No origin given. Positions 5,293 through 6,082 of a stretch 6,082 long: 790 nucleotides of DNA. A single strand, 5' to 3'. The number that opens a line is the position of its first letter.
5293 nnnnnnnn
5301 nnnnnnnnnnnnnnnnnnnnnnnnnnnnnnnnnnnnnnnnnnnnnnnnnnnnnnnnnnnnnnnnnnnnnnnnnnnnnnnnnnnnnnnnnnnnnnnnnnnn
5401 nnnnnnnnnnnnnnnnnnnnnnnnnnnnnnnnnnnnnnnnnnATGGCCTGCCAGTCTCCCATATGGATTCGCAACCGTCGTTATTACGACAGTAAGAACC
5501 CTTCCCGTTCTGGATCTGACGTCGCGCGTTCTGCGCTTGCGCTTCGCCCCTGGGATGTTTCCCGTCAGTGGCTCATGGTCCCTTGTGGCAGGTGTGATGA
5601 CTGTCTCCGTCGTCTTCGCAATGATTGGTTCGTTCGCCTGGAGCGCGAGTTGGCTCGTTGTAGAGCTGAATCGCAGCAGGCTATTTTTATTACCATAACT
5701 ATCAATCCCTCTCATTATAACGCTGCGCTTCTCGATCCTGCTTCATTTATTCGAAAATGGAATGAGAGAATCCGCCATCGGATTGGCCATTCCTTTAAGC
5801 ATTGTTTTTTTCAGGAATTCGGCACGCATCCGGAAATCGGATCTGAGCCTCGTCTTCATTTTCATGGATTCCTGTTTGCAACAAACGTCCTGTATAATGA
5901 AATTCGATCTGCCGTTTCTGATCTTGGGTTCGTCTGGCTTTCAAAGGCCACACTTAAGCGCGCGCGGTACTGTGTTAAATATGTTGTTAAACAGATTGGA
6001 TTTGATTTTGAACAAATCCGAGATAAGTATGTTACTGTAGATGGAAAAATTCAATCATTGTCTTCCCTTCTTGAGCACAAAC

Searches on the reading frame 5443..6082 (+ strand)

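Call 9: search_protein_families(library=pfam, proteins=[window:5443-6082:+], max_evalue=0.01)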
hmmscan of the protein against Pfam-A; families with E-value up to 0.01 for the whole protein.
window:5443-6082:+ (213 aa): 2 families
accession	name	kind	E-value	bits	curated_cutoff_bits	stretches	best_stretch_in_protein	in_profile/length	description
PF23343.2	REP_ORF2-G2P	-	3e-08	34.3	27.8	1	81-184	2-98/99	Replication-associated protein ORF2/G2P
PF05840.19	Phage_GPA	-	0.00091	18.8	31.4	1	59-110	163-212/321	Bacteriophage replication gene A protein (GPA)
